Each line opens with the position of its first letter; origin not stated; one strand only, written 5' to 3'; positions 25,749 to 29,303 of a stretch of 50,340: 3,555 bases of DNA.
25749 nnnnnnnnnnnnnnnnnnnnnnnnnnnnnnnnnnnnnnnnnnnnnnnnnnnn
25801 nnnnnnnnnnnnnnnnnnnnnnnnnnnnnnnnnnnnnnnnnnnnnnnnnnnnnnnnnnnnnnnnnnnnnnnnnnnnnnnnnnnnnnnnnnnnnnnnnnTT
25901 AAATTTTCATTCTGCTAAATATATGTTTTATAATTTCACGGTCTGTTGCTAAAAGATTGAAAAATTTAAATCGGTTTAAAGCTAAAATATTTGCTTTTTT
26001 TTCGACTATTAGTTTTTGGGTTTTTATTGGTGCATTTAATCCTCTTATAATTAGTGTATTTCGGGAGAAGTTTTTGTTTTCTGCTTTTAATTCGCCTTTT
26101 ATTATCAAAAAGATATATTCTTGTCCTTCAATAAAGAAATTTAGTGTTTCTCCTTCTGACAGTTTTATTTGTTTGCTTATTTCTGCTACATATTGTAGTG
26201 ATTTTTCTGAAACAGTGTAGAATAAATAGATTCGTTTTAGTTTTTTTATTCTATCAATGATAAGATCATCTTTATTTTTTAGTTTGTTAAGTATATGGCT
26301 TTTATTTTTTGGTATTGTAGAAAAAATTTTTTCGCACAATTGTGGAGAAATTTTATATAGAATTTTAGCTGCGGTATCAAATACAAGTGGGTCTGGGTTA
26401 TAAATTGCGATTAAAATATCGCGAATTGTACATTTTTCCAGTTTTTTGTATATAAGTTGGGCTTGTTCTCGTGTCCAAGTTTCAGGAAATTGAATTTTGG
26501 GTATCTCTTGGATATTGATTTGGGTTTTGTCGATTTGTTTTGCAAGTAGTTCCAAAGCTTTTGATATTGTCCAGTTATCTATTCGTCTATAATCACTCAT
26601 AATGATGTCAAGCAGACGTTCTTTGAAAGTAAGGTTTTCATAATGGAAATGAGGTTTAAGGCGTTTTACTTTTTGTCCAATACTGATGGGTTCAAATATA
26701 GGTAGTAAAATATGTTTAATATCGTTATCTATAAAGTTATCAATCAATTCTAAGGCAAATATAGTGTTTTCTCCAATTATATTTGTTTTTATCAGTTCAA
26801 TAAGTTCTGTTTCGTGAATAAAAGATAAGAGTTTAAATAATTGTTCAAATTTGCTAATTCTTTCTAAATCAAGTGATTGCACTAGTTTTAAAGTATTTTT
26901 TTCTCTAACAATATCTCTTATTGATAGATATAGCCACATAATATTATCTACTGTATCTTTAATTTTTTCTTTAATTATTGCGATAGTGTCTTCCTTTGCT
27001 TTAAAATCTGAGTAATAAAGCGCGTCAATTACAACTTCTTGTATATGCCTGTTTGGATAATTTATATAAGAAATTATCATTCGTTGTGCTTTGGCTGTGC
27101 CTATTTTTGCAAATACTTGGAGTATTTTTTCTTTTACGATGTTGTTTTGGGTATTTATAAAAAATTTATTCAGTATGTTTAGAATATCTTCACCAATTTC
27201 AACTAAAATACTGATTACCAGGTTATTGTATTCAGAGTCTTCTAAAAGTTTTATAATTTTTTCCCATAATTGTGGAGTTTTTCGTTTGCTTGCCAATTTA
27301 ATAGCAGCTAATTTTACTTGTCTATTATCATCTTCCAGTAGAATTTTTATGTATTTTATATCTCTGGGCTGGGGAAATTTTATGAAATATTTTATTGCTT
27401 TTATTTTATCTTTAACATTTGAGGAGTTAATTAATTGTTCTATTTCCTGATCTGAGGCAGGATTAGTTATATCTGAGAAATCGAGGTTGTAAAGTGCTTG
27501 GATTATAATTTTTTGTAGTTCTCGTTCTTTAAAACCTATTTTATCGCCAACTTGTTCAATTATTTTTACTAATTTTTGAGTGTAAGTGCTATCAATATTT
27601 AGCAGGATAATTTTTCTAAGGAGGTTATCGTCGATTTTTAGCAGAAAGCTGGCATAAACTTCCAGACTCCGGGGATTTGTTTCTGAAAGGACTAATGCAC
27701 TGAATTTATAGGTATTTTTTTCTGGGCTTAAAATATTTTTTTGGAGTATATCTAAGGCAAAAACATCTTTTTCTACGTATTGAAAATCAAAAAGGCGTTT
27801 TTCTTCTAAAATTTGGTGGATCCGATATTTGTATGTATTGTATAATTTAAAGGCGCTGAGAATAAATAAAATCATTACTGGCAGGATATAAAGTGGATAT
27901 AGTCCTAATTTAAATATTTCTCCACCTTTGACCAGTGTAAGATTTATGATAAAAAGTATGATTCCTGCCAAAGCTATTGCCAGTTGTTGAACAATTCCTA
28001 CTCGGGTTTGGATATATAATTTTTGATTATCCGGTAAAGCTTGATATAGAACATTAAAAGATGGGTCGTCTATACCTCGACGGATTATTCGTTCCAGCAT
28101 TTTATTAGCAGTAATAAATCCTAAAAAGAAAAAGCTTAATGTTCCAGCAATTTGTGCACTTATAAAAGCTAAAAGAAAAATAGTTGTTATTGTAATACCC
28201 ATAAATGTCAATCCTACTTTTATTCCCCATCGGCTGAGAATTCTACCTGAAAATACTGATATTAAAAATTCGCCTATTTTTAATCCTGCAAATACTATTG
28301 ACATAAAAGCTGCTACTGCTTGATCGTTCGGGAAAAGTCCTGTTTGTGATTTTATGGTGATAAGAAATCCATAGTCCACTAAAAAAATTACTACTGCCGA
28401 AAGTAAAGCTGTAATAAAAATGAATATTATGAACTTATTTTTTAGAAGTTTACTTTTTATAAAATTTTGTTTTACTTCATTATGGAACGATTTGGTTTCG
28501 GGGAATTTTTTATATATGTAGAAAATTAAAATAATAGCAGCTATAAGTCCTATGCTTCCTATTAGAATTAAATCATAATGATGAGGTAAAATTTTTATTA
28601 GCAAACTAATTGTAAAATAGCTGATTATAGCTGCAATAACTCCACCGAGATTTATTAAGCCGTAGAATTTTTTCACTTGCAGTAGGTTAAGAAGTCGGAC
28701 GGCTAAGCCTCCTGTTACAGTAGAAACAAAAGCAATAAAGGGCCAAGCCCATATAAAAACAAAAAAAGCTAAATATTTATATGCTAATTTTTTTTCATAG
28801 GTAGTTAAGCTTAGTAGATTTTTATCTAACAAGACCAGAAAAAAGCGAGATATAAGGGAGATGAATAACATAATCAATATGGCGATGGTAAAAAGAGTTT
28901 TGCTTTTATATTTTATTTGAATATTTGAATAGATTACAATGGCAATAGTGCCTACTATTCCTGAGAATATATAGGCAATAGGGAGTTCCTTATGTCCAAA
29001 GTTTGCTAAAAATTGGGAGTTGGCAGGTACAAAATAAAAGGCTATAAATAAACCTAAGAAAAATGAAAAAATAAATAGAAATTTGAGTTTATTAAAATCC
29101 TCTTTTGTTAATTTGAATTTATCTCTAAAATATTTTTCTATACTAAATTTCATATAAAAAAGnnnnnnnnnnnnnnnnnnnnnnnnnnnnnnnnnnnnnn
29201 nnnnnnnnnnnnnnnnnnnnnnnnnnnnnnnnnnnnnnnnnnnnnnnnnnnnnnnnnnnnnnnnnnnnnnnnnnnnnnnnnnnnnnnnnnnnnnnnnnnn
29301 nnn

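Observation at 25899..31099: Compact three-gene operon of unassigned function: GGCT-fold enzyme, metal-site-less NRAMP-fold transporter and a 1084-aa transporter/HEAT/cNMP-like fusion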

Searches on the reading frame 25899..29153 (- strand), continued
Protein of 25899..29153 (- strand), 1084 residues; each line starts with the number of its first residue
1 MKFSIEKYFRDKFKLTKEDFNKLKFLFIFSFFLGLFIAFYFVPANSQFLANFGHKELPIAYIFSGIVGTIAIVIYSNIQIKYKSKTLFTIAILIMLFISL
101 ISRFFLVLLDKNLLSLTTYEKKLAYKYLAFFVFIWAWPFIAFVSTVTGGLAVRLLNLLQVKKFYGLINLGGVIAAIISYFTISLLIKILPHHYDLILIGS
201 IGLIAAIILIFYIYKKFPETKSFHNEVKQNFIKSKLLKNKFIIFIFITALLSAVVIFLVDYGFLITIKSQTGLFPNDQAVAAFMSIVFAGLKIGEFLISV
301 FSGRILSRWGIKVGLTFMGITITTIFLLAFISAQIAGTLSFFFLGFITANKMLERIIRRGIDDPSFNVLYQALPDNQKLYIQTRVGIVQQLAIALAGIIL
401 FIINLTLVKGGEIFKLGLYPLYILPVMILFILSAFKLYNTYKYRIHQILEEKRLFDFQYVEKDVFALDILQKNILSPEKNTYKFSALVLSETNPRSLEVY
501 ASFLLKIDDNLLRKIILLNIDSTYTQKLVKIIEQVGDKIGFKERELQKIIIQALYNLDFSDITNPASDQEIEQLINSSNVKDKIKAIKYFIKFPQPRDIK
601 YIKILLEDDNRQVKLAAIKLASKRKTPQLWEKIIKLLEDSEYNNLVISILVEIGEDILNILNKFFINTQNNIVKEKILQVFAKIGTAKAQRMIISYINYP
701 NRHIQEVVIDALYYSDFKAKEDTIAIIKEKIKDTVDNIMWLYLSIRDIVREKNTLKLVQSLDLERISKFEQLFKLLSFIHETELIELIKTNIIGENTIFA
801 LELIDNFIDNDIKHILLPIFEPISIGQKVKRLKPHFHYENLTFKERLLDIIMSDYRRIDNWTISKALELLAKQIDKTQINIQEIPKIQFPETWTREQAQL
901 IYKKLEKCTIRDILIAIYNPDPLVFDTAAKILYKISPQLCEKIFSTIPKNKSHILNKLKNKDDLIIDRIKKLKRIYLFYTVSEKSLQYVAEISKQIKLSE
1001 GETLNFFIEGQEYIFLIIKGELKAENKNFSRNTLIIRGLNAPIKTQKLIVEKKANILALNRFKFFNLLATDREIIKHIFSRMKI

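Call 68: fold_search(model_id=the predicted structure, library=pdb)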
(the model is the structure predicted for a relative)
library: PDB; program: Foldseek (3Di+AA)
matches with E <= 10: 1183; with E <= 0.001: 38
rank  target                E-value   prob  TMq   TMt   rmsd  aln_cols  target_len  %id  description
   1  9j3l_A                3.2e-07  1.00  0.34  0.72   5.4       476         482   14  ATP bound Arabidopsis ATP/ADP translocator AtNTT1 (released 2025-03-19)
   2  9j3m_A                6.1e-07  1.00  0.33  0.70   6.0       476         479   15  ADP/Pi bound Arabidopsis ATP/ADP translocator AtNTT1 (released 2025-03-19)
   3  9j3n_A                1.1e-05  1.00  0.34  0.70   5.8       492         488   16  ATP bound Chlamydia pneumoniae ATP/ADP translocator NTT1(Inward open state) (released 2025-03-19)
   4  7dla                  3.4e-05  1.00  0.30  0.71   5.3       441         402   15  Crystal structure of nucleoside transporter NupG (D323A mutant) (released 2021-04-07)
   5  9j3j_A                5.9e-05  1.00  0.28  0.52   8.3       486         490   16  Arabidopsis ATP/ADP translocator AtNTT1 (released 2025-03-19)
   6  8pd8_A                1.1e-04  0.91  0.09  0.09  36.0      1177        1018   12  cAMP-bound SpSLC9C1 in lipid nanodiscs, dimer (released 2023-11-08)
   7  4zow                  1.2e-04  1.00  0.29  0.71   5.0       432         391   13  Crystal structure of E. coli multidrug transporter MdfA in complex with chloramphenicol (released 2015-08-19)
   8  4zp0                  1.3e-04  1.00  0.29  0.69   5.3       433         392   13  Crystal structure of E. coli multidrug transporter MdfA in complex with deoxycholate (released 2015-08-19)
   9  8u3h                  1.3e-04  1.00  0.28  0.63   6.2       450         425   12  Structure of Fmoc-Leu-OH bound Sialin (released 2024-05-29)
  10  6oom                  1.6e-04  1.00  0.29  0.70   5.2       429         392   14  PROTEIN A (released 2019-09-04)
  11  9ll0                  1.6e-04  1.00  0.28  0.67   5.8       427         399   14  Cryo-EM structure of G6PT1 in complex with Glucose-6-phosphate (released 2025-12-31)
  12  9ugu                  1.7e-04  1.00  0.28  0.63   6.2       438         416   13  Cryo-EM Structure of Apo-G6PT1 (released 2026-01-07)
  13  9ll1                  2.4e-04  1.00  0.28  0.67   6.5       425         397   13  Cryo-EM structure of G6PT1 in complex with Chlorogenic acid (released 2025-12-31)
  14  8xo9                  2.8e-04  1.00  0.29  0.69   5.8       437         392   11  VMAT2 complex with noradrenaline in cytosol-facing state (released 2024-05-08)
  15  8zoj_B                2.9e-04  1.00  0.28  0.66   6.2       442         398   14  The crystal structure of YegTK267A from the Nucleoside: H+ Symporter Family (released 2025-04-02)
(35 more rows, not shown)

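Call 80: search_protein_families(library=ncbifam, proteins=[L086:10274-12499:+], max_evalue=0.001)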
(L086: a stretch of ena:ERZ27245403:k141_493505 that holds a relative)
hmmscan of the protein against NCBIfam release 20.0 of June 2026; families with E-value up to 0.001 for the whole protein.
L086:10274-12499:+ (741 aa): 4 families
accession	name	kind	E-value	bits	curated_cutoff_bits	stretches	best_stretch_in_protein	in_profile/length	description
NF053518.1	DipepPtdsDpp5Prph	equivalog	8.3e-25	87.4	900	1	294-631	225-540/655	dipeptidyl-peptidase Dpp5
NF050058.1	e_dPHAscl_type1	hypoth_equivalog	1.1e-10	41.4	150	1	593-700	100-209/276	extracellular catalytic domain type 1 short-chain-length polyhydroxyalkanoate depolymerase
NF033523.0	lasso_peptidase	equivalog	1.8e-10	40.2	400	1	290-398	43-154/638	Atxe2 family lasso peptide isopeptidase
TIGR02800.1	propeller_TolB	equivalog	1.8e-08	33.7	343.15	0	134-172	191-233/418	Tol-Pal system beta propeller repeat protein TolB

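Call 90: find_encoding_contigs(protein=P0175, flank=5000, max_places=1)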
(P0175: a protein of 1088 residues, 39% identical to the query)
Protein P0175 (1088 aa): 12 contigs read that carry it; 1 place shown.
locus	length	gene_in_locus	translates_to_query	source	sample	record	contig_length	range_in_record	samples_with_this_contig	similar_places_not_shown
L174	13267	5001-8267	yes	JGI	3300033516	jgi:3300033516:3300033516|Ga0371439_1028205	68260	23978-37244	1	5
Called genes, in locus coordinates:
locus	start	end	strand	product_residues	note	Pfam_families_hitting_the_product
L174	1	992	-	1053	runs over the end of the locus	PF00873:ACR_tran, PF03176:MMPL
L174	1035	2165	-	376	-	-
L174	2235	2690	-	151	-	PF01047:MarR, PF12802:MarR_2, PF13463:HTH_27 (weak)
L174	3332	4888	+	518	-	PF01566:Nramp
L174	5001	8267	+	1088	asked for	PF13646:HEAT_2 (faint)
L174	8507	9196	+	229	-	PF00814:TsaD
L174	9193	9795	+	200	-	PF01965:DJ-1_PfpI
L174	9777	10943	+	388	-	PF13439:Glyco_transf_4, PF00534:Glycos_transf_1, PF13692:Glyco_trans_1_4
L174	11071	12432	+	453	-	PF04231:Endonuclease_1, PF05345:He_PIG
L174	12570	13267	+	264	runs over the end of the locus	PF09674:DUF2400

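Call 91: find_encoding_contigs(protein=P0178, flank=5000, max_places=1)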
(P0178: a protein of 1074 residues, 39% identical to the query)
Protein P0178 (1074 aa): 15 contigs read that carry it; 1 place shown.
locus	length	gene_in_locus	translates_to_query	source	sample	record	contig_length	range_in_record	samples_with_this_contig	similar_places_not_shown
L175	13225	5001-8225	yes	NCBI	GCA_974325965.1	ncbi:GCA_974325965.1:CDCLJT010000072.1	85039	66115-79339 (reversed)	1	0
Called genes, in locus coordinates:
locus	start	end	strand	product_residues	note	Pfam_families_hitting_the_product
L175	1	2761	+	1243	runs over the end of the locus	PF23653:DUF7149, PF25120:DUF7814, PF20473:MmeI_Mtase (weak), PF07669:Eco57I, PF12950:TaqI_C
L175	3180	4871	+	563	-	PF08269:dCache_2, PF17200:sCache_2, PF01590:GAF, PF13185:GAF_2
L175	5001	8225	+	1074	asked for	PF07690:MFS_1 (weak), PF13646:HEAT_2 (faint)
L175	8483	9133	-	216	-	PF04326:SLFN_AlbA_2, PF01399:PCI (weak)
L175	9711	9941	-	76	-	PF13173:AAA_14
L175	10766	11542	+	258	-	PF01488:Shikimate_DH (weak), PF03807:F420_oxidored (weak), PF10728:DUF2520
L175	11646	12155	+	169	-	PF08282:Hydrolase_3 (faint)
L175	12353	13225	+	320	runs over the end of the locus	PF01040:UbiA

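Call 92: find_encoding_contigs(protein=P0189, flank=5000, max_places=1)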
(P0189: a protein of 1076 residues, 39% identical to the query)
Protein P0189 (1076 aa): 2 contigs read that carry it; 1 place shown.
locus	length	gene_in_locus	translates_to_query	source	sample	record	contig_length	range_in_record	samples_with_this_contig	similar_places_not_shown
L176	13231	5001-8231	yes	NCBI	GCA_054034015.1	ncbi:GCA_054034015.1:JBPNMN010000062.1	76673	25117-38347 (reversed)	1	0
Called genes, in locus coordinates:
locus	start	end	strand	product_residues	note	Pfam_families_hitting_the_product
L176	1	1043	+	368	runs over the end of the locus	PF13506:Glyco_transf_21 (weak), PF00535:Glycos_transf_2, PF10111:Glyco_tranf_2_2, PF13641:Glyco_tranf_2_3, PF13632:Glyco_trans_2_3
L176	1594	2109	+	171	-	PF06094:GGACT (weak)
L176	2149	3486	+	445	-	PF01566:Nramp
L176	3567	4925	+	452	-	PF01566:Nramp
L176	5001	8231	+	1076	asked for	PF07690:MFS_1 (weak), PF13646:HEAT_2 (faint)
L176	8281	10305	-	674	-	PF00724:Oxidored_FMN, PF00890:FAD_binding_2 (weak), PF01266:DAO (weak), PF01946:Thi4 (weak), PF03486:HI0933_like (weak), PF07992:Pyr_redox_2, PF12831:FAD_oxidored (weak), PF13450:NAD_binding_8, +4 more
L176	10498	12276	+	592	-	PF00501:AMP-binding, PF23562:AMP-binding_C_3 (weak)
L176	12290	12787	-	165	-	-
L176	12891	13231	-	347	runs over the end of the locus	PF01008:IF-2B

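Call 93: find_encoding_contigs(protein=P0207, flank=5000, max_places=1)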
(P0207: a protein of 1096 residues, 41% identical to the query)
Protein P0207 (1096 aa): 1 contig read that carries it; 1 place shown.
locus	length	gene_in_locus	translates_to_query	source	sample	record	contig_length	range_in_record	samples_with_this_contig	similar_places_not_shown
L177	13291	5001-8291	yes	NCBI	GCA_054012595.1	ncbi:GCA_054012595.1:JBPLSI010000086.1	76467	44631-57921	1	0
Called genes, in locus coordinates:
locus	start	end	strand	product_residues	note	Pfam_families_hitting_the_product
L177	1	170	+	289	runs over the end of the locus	PF04187:Cofac_haem_bdg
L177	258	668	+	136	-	-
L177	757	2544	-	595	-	PF13431:TPR_17, PF13432:TPR_16 (weak), PF13181:TPR_8 (weak), PF13414:TPR_11, PF13424:TPR_12, PF21033:RMD1-3 (weak), PF07719:TPR_2 (weak), PF13181:TPR_8 (weak), +4 more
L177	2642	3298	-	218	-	PF01712:dNK, PF02223:Thymidylate_kin (weak)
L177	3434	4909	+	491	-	PF00370:FGGY_N, PF02782:FGGY_C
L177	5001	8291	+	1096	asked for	PF07690:MFS_1 (weak), PF13646:HEAT_2 (faint)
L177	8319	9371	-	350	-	PF00764:Arginosuc_synth (weak), PF02540:NAD_synthase (faint), PF02568:ThiI (weak), PF03054:tRNA_Me_trans, PF06508:QueC (weak), PF20259:tRNA_Me_trans_M, PF20258:tRNA_Me_trans_C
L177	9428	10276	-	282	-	-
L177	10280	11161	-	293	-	PF01048:PNP_UDP_1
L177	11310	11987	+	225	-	PF00719:Pyrophosphatase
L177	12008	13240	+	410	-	PF01790:LGT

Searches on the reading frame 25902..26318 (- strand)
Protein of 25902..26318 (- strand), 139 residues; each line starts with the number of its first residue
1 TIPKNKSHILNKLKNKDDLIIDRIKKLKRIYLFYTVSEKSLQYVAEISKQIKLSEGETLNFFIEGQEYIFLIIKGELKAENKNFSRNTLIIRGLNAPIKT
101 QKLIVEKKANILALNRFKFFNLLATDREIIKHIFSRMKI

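Call 81: predict_structure(alignment_id=A3)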
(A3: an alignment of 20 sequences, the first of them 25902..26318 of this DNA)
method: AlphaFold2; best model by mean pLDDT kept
length: 139 residues; sequences in the alignment: 20
mean_pLDDT: 85.3   pTM: 0.73
mean pLDDT of the five models: 85.3, 84.7, 83.9, 83.9, 83.3
residues with pLDDT >= 90: 73; 70-90: 45; 50-70: 20; < 50: 1
segments of 3 or more residues with pLDDT < 50: none
pLDDT, mean of each block of 10 residues (from residue 1): 56 59 87 86 90 97 95 95 93 94 97 93 81 69
secondary structure, 60 per line:
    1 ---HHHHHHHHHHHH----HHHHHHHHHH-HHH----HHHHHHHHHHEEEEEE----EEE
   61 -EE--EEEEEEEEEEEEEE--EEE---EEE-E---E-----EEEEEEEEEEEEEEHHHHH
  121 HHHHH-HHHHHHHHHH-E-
elements in order: H4-15 H20-29 H38-47 E48-53 E58-60 E66-79 E82-84 E88-90 E102-115 H116-125 H127-136

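Call 85: fold_search(model_id=the predicted structure, library=pdb)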
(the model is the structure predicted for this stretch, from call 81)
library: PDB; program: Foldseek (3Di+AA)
matches with E <= 10: 1215; with E <= 0.001: 540
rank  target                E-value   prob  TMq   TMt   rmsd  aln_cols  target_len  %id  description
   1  5va3                  7.7e-08  1.00  0.57  0.17   4.9       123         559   15  Cryo-EM structure of the human ether-a-go-go related K+ channel (released 2017-05-03)
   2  5va1                  8.2e-08  1.00  0.57  0.17   4.7       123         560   15  Cryo-EM structure of the human ether-a-go-go related K+ channel (released 2017-05-03)
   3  6syg                  1.5e-07  1.00  0.59  0.61   4.9       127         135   14  Crystal structure of the Cyclic Nucleotide-Binding Homology Domain of the human KCNH2 channel (released 2020-03-04)
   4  4ofg                  1.9e-07  1.00  0.53  0.52   6.4       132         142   17  Co-crystal structure of carboxy cGMP binding domain of Plasmodium falciparum PKG with cGMP (released 2015-01-21)
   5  3ukv_A                2.1e-07  1.00  0.53  0.40   5.5       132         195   15  Structure of the C-linker/CNBHD of zELK channels in P 1 21 1 space group, crystallized in the presence of cAMP (released 2012-01-04)
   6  5kjy                  2.2e-07  1.00  0.53  0.53   5.4       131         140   14  Co-crystal structure of PKA RI alpha CNB-B mutant (G316R/A336T) with cAMP (released 2017-06-28)
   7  8wtz_A                2.5e-07  1.00  0.57  0.22   7.4       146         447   15  potassium outward rectifier channel SKOR (released 2024-04-10)
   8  3co2_A                2.5e-07  1.00  0.49  0.53   6.1       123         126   13  Mlotik1 ion channel cyclic-nucleotide binding domain mutant (released 2008-08-05)
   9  5kjz                  2.7e-07  1.00  0.53  0.50   5.7       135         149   15  Co-crystal structure of PKA RI alpha CNB-B mutant (G316R/A336T) with cGMP (released 2017-06-28)
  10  4llo_G                3.1e-07  1.00  0.64  0.54   4.7       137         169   12  Structure of the eag domain-CNBHD complex of the mouse EAG1 channel (released 2013-08-28)
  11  4f8a                  3.3e-07  1.00  0.63  0.61   4.6       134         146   13  Cyclic nucleotide binding-homology domain from mouse EAG1 potassium channel (released 2012-07-11)
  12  3co2_D                3.3e-07  1.00  0.47  0.50   6.0       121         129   12  Mlotik1 ion channel cyclic-nucleotide binding domain mutant (released 2008-08-05)
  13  5k8s_A                4.2e-07  1.00  0.55  0.53   4.7       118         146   16  cAMP bound PfPKA-R (297-441) (released 2016-10-12)
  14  5va2                  4.5e-07  1.00  0.57  0.17   4.8       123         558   15  Cryo-EM structure of the human ether-a-go-go related K+ channel (released 2017-05-03)
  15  1u12_B                5.4e-07  1.00  0.46  0.49   6.0       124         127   14  M. loti cyclic nucleotide binding domain mutant (released 2004-11-30)
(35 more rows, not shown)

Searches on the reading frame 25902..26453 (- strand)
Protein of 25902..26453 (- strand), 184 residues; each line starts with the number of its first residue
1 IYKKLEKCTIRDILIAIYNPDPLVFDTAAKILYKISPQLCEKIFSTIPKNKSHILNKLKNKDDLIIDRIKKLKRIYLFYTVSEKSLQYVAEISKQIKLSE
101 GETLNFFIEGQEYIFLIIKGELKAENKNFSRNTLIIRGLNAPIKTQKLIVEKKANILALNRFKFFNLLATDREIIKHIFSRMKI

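Call 59: search_protein_families(library=pfam, proteins=[window:25902-26453:-], max_evalue=5)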
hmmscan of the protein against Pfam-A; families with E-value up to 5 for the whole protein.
window:25902-26453:- (184 aa): 1 family
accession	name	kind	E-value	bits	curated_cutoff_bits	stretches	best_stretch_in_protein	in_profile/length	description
PF14278.11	TetR_C_8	-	1.1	9.8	26.1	1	38-88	5-56/103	Transcriptional regulator C-terminal region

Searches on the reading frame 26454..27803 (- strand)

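Call 59: search_protein_families(library=pfam, proteins=[window:26454-27803:-], max_evalue=5)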
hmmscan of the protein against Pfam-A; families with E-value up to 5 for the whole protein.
window:26454-27803:- (450 aa): 5 families
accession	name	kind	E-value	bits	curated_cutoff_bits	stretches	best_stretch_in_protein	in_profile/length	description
PF13646.12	HEAT_2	-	1.3e-07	32.2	27.7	2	121-192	5-76/88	HEAT repeats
PF23627.1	LisH_WDR26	-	0.0037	17.1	27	1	83-111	2-30/45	WDR26 Lis-homology motif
PF13877.11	RPAP3_C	-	0.0092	16.9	23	1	174-235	16-78/92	Potential Monad-binding region of RPAP3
PF16773.11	Phage_SSB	-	0.07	13.6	25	1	233-283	15-67/119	Lactococcus phage single-stranded DNA binding protein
PF07342.17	TscT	-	5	8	27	1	271-292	9-30/100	TscT toxin protein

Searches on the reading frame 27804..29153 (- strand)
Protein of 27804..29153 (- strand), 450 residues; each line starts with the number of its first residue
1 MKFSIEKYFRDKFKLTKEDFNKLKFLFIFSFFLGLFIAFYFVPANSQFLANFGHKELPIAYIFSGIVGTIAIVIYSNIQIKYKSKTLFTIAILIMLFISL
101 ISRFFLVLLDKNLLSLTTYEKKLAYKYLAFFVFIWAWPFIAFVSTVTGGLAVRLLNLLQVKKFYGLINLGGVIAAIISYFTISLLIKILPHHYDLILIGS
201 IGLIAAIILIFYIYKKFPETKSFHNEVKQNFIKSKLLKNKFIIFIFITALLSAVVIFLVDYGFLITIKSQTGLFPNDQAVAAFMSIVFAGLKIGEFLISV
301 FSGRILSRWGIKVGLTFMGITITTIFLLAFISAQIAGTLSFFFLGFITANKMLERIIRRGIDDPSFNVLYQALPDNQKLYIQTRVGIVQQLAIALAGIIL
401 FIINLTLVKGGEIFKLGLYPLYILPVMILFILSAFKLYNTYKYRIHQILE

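Call 59: search_protein_families(library=pfam, proteins=[window:27804-29153:-], max_evalue=5)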
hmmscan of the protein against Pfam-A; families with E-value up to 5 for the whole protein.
window:27804-29153:- (450 aa): 1 family
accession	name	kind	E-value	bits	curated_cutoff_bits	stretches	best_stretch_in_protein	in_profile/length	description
PF07690.21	MFS_1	-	6.3e-07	29.1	33.4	1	129-347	89-307/347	Major Facilitator Superfamily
